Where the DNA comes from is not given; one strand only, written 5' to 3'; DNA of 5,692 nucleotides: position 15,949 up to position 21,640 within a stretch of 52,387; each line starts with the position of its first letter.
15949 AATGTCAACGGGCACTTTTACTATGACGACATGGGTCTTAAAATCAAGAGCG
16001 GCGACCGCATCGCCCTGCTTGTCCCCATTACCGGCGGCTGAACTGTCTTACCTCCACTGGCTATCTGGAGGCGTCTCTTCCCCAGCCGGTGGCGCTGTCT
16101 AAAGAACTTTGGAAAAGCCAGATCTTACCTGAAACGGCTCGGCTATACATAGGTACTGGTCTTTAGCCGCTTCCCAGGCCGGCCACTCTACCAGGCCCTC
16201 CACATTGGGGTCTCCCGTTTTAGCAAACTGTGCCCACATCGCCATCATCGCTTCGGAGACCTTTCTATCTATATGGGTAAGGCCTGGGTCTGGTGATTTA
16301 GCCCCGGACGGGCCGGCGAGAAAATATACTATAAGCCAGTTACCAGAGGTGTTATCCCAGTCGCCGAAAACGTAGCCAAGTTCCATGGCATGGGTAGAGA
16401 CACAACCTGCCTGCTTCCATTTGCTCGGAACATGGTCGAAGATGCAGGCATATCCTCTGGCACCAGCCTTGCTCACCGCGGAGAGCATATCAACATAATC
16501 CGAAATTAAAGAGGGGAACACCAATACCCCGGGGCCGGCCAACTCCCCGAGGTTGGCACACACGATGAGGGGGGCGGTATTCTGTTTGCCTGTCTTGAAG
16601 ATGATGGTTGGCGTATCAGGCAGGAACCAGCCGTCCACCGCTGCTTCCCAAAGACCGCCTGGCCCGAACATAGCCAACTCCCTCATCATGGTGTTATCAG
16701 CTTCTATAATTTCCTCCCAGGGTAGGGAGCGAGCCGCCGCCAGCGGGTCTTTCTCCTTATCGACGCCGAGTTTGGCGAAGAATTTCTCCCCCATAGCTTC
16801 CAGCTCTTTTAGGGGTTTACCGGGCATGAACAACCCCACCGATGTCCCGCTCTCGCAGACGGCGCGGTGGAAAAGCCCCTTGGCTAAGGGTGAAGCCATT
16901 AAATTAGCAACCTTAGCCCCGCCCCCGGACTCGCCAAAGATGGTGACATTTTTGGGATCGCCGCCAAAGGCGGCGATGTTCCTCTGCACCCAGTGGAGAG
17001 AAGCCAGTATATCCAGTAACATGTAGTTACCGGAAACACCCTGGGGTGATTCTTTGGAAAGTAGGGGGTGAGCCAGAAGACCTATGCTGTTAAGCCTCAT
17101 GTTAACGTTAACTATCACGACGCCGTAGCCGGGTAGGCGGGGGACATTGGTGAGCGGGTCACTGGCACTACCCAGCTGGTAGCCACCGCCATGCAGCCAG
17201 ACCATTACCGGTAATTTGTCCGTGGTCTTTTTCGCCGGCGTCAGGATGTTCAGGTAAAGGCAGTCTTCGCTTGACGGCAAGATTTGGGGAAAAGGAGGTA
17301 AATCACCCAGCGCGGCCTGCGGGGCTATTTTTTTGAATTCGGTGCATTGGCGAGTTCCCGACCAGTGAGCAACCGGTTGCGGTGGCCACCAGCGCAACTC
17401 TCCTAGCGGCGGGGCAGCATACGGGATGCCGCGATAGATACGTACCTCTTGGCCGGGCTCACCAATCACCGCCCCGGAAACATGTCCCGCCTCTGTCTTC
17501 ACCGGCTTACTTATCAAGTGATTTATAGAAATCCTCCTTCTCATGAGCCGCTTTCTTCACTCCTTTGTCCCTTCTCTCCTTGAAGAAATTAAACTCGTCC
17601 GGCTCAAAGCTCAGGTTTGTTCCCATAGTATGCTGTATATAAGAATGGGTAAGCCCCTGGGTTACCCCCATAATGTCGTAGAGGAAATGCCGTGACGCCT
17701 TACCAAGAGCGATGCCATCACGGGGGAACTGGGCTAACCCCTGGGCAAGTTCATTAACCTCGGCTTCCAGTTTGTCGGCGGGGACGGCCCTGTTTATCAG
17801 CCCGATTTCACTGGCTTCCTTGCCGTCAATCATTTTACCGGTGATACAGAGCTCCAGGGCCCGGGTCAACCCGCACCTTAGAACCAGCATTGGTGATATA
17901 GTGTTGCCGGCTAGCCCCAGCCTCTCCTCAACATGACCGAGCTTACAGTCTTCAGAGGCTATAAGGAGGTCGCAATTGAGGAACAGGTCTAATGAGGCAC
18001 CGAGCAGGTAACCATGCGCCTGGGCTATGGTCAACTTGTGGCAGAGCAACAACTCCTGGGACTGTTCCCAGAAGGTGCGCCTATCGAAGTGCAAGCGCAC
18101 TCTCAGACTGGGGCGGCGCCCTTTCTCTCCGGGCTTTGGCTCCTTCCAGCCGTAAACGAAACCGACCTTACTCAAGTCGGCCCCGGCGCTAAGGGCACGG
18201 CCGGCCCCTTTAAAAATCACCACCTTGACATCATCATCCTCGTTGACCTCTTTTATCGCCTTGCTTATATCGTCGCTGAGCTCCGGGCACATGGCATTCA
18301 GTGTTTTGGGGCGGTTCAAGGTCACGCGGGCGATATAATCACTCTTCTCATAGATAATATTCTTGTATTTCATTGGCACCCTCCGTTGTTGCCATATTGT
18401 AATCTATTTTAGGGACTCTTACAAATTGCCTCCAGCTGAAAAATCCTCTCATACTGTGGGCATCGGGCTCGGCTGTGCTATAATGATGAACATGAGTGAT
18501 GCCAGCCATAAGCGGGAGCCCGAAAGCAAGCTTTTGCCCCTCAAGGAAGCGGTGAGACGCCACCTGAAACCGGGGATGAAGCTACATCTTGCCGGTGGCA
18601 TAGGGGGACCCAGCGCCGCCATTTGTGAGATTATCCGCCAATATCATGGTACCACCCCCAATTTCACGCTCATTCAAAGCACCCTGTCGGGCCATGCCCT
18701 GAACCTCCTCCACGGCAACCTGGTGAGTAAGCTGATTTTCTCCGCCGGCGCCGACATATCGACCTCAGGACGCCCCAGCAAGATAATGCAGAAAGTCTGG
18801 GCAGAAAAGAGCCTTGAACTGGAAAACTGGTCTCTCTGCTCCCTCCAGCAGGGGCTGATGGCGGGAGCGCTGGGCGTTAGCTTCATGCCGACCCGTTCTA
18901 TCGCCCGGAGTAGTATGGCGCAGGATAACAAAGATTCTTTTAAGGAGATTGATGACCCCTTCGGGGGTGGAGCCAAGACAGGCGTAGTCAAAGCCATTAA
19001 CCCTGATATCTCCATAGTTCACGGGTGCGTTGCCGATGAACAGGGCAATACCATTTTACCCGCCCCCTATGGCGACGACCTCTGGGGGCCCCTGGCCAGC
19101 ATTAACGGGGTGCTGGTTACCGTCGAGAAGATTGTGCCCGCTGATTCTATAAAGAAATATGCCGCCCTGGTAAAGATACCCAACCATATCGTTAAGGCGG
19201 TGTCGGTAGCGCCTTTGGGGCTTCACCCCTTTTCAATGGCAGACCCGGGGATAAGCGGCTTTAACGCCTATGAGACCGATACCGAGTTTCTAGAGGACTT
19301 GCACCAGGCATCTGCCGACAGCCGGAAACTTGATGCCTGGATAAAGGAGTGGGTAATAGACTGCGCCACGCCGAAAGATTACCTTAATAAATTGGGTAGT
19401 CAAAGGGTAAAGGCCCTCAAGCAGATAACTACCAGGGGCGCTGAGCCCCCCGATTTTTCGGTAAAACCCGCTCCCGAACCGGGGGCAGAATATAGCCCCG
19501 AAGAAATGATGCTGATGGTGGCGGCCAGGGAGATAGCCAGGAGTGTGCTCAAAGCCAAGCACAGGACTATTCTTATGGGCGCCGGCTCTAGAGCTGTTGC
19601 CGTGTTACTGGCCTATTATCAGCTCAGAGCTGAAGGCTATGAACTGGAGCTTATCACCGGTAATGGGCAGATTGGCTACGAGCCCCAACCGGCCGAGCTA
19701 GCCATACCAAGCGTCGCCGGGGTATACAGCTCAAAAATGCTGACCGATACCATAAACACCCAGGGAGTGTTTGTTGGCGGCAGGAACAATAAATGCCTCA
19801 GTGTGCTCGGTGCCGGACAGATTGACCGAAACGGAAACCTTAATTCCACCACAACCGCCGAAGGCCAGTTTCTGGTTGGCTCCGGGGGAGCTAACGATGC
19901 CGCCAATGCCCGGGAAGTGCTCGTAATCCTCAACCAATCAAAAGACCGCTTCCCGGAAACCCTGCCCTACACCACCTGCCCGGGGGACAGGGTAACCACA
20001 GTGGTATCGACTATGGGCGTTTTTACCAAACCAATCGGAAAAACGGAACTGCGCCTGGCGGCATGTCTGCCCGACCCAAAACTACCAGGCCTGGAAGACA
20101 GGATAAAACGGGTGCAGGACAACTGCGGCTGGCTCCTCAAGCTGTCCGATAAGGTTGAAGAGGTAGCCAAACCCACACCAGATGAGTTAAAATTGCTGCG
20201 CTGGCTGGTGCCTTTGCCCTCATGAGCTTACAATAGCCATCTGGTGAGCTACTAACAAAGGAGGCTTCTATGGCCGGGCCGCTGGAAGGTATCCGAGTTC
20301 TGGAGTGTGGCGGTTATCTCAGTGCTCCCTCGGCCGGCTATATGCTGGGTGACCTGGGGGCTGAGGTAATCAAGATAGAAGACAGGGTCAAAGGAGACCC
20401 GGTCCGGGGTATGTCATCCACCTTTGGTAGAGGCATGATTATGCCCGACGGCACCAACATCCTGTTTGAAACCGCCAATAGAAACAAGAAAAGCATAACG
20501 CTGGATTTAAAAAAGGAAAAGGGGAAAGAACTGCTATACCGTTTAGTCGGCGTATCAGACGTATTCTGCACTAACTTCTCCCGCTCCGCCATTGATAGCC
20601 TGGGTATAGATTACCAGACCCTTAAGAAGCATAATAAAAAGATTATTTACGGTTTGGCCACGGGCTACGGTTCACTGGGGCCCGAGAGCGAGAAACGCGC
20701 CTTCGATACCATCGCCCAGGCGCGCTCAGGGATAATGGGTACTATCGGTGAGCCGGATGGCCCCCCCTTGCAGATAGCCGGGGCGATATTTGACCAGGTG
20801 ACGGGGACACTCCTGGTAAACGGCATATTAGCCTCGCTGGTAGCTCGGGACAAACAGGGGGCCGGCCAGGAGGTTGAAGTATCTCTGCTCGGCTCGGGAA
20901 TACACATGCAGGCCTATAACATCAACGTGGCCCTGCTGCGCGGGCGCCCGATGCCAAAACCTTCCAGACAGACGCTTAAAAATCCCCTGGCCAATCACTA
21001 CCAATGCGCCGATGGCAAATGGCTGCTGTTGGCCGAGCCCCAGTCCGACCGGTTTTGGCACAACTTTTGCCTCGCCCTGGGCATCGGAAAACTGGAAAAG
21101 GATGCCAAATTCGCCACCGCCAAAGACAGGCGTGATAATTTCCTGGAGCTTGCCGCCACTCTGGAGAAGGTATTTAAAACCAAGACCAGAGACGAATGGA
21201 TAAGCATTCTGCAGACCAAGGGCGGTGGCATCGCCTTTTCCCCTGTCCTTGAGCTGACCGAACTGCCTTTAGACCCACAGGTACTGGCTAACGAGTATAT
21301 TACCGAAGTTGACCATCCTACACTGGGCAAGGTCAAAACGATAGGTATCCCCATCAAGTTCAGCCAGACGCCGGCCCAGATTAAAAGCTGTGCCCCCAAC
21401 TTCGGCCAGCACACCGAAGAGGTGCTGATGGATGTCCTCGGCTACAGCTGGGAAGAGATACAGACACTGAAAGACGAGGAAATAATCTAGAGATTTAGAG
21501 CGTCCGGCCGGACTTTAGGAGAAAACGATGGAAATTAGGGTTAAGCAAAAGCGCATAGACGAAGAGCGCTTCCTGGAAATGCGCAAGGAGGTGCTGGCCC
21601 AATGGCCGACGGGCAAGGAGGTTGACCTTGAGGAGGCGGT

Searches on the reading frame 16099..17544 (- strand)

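Call 29: search_protein_families(library=pfam, proteins=[window:16099-17544:-], max_evalue=0.001)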
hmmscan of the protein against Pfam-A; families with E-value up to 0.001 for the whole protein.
window:16099-17544:- (481 aa): 3 families
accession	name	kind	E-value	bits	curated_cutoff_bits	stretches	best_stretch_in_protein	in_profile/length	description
PF00135.34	COesterase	-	4.6e-95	319.9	27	2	14-334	4-316/515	Carboxylesterase family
PF20434.5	BD-FAE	-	5e-08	33.1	26.8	1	98-217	1-107/215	BD-FAE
PF07859.19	Abhydrolase_3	-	1.6e-06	28.5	25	0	177-218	50-91/210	alpha/beta hydrolase fold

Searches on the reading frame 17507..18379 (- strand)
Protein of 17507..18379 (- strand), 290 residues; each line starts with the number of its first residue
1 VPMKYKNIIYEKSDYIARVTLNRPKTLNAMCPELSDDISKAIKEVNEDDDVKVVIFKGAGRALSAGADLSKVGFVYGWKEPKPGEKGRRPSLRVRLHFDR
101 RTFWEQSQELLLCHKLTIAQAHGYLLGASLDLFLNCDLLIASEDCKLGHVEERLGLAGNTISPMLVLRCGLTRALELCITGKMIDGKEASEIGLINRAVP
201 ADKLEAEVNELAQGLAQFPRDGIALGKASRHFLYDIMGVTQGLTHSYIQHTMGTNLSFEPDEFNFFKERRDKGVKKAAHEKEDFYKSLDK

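Call 29: search_protein_families(library=pfam, proteins=[window:17507-18379:-], max_evalue=0.001)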
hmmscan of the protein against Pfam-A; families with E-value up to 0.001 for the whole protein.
window:17507-18379:- (290 aa): 2 families
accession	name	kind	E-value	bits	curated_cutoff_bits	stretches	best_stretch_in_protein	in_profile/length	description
PF00378.25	ECH_1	-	4.5e-33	115.1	27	2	102-270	76-244/251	Enoyl-CoA hydratase/isomerase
PF16113.10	ECH_2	-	2.6e-21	76.9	27.2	1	17-213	2-186/335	Enoyl-CoA hydratase/isomerase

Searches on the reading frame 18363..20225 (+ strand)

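Call 29: search_protein_families(library=pfam, proteins=[window:18363-20225:+], max_evalue=0.001)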
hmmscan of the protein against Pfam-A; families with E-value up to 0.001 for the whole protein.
window:18363-20225:+ (620 aa): 1 family
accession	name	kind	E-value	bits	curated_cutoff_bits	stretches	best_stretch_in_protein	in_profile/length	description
PF01144.29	CoA_trans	-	2.8e-20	73.1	23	1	60-280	4-214/217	Coenzyme A transferase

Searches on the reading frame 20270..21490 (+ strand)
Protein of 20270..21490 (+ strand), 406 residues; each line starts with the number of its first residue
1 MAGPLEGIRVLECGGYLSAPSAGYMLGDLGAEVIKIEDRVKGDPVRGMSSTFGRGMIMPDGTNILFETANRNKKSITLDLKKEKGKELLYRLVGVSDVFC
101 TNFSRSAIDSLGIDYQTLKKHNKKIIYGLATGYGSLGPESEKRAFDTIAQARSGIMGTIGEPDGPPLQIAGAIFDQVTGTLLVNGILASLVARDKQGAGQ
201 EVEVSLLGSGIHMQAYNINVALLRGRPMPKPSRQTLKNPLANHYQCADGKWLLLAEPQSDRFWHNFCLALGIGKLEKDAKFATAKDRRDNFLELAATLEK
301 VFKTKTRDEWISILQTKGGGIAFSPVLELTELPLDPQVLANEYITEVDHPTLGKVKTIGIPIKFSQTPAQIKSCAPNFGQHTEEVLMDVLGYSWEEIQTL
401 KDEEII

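Call 29: search_protein_families(library=pfam, proteins=[window:20270-21490:+], max_evalue=0.001)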
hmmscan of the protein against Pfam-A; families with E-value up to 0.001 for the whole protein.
window:20270-21490:+ (406 aa): 1 family
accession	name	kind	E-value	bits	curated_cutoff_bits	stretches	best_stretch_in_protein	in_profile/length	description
PF02515.22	CoA_transf_3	-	8e-110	367.8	23.3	1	5-382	1-366/366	CoA-transferase family III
